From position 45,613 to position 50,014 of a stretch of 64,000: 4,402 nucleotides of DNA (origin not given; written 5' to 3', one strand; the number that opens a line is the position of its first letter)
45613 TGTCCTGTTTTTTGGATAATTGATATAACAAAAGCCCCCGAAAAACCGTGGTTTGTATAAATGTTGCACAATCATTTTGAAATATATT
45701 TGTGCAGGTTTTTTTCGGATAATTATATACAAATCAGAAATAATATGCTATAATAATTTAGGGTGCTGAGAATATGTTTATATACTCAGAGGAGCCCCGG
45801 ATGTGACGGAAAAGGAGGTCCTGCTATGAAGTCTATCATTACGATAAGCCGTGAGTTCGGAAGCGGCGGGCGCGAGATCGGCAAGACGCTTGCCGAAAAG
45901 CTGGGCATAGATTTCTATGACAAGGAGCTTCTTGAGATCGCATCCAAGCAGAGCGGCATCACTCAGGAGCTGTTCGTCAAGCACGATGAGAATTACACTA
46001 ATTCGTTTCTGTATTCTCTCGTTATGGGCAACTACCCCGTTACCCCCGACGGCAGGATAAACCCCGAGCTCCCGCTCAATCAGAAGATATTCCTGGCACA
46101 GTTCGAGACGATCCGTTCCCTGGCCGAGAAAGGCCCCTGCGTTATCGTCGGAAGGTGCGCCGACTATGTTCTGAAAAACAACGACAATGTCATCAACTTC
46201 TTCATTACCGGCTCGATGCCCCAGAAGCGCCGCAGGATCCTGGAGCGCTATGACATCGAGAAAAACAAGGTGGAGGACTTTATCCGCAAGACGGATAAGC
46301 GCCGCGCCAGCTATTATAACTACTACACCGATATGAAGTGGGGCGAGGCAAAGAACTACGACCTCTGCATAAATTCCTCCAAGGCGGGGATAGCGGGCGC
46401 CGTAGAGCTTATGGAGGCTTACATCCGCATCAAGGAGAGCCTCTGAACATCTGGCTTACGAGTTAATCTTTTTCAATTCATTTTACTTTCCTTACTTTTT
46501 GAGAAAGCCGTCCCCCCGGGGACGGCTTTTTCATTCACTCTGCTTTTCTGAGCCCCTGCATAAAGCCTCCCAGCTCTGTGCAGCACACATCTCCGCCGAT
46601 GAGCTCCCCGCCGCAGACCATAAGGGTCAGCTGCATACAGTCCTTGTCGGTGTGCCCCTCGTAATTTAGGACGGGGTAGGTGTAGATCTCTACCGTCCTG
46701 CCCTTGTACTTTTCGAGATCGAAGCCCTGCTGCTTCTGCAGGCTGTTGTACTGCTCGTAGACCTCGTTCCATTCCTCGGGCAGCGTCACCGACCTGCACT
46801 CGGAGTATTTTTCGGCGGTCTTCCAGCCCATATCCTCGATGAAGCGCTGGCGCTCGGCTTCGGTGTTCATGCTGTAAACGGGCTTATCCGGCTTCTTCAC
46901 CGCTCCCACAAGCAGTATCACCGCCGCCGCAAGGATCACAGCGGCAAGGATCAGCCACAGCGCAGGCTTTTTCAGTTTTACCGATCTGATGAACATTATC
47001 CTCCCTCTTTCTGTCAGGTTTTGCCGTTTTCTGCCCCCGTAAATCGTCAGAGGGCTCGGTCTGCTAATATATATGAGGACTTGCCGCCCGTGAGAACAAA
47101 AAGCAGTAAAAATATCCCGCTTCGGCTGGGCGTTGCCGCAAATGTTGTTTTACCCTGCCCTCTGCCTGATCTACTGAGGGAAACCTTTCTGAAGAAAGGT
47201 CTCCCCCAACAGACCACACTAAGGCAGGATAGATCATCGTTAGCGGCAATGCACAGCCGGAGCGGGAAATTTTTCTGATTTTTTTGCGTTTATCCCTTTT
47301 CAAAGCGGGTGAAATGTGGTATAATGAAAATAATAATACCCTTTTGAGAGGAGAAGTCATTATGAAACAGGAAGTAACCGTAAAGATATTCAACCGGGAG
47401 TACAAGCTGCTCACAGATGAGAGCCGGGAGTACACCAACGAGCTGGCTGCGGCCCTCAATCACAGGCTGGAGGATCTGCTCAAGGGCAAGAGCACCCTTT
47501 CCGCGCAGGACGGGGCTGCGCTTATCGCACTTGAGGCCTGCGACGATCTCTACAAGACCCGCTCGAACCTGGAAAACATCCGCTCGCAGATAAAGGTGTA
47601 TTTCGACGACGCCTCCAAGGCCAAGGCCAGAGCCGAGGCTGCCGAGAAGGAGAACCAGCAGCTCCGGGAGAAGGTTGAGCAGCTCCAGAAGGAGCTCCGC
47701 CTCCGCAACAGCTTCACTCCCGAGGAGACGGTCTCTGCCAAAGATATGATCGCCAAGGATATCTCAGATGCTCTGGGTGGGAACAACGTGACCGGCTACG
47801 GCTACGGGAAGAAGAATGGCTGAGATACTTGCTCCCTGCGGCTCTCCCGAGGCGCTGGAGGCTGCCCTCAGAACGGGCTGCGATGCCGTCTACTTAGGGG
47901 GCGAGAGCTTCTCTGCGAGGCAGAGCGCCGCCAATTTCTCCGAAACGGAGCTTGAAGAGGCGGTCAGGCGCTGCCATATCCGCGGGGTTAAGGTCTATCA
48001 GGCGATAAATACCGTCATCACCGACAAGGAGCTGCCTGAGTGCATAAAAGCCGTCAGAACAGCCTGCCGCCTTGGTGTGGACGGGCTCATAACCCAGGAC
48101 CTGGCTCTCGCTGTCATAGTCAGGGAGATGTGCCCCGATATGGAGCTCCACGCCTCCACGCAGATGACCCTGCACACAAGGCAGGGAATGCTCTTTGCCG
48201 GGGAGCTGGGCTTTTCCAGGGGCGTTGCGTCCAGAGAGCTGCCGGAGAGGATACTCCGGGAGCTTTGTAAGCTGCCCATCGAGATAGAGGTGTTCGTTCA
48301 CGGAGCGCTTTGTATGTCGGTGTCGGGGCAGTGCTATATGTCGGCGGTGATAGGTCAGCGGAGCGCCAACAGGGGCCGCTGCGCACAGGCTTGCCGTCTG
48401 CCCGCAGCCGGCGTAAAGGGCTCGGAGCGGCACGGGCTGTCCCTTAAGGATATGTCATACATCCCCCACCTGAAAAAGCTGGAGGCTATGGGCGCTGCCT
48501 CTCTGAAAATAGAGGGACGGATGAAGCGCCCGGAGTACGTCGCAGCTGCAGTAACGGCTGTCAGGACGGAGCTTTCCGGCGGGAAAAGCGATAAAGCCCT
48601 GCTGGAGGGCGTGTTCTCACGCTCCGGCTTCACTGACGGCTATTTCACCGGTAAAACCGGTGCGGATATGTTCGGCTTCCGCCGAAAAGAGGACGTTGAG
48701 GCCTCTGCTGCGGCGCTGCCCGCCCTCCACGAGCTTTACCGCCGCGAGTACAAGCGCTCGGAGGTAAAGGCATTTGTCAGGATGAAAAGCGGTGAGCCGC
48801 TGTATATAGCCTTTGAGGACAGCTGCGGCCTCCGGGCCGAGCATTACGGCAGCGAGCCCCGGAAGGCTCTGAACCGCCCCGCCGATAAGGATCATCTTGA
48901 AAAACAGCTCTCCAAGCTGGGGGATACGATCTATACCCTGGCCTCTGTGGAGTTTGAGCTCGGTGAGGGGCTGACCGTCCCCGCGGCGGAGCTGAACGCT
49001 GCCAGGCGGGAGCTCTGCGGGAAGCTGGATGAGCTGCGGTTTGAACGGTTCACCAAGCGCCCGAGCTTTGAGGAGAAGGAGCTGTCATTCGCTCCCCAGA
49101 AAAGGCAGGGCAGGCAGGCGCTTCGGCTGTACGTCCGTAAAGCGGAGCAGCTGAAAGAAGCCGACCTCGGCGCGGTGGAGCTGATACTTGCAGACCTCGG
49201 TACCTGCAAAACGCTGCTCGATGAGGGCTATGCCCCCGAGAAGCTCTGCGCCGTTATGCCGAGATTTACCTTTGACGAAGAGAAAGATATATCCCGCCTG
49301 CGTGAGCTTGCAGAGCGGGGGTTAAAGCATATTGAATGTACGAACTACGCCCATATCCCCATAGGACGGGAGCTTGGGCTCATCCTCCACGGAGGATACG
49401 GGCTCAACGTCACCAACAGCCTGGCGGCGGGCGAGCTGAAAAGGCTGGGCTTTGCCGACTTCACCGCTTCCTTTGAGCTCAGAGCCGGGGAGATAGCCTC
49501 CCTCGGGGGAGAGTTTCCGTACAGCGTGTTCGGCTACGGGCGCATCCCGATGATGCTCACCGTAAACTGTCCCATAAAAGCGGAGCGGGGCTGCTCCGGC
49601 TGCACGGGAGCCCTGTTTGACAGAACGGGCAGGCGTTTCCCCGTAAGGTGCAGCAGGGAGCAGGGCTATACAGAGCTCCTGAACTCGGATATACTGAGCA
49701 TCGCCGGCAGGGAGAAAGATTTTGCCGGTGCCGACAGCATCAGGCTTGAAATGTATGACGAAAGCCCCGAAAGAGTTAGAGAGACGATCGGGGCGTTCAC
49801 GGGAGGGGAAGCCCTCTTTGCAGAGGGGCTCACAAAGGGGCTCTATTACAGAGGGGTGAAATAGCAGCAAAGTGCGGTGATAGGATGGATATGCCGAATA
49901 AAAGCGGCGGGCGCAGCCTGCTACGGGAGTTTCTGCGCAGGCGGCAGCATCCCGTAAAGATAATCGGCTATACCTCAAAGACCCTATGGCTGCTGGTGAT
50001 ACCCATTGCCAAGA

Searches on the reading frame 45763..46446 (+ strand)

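Call 70: search_protein_families(library=pfam, proteins=[window:45763-46446:+], max_evalue=0.00001)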
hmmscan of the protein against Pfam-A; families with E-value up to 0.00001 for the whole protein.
window:45763-46446:+ (227 aa): 1 family
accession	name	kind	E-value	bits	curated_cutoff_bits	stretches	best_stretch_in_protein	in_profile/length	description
PF13189.12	Cytidylate_kin2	-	2.1e-59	201.1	28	1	25-207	1-176/176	Cytidylate kinase-like family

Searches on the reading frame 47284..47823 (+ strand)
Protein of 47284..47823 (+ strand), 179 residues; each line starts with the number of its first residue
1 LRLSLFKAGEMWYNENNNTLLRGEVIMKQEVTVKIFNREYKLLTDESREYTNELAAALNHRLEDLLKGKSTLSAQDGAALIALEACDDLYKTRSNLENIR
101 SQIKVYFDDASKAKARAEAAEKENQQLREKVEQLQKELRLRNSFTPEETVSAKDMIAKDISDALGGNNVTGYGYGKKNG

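Call 71: search_protein_families(library=pfam, proteins=[window:47284-47823:+], max_evalue=0.00001)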
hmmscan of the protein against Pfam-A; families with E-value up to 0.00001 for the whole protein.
window:47284-47823:+ (179 aa): 1 family
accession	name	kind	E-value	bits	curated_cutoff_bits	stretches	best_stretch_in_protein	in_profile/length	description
PF05164.18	ZapA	-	3.3e-15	56.6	23.8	1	31-138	1-88/88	Cell division protein ZapA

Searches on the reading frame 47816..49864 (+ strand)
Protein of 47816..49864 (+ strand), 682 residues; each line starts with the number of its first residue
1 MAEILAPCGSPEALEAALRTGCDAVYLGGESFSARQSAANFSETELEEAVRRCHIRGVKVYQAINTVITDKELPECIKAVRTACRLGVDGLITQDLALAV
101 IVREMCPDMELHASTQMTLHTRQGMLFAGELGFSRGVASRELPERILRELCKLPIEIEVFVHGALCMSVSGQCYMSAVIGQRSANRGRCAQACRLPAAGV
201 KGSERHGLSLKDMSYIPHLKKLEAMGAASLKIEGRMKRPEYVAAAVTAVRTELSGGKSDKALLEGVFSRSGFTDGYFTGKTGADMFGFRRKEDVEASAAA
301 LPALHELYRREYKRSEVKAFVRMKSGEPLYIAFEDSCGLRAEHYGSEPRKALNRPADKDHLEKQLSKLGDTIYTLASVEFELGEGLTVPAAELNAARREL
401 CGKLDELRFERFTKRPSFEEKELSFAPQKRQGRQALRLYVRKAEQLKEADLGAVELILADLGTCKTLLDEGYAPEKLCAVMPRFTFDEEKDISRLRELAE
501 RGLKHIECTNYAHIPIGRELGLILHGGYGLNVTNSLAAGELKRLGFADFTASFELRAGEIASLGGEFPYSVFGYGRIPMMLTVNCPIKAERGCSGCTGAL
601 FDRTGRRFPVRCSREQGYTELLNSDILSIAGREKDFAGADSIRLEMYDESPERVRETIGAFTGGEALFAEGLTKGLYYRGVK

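Call 71: search_protein_families(library=pfam, proteins=[window:47816-49864:+], max_evalue=0.00001)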
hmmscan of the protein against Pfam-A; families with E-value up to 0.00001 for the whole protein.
window:47816-49864:+ (682 aa): 2 families
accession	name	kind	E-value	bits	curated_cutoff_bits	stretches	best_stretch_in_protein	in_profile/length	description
PF01136.24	Peptidase_U32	-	1.3e-58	198.5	22.4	1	74-281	2-231/233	Peptidase family U32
PF12392.13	DUF3656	-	2.8e-19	70.2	22.1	1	304-408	13-108/109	Collagenase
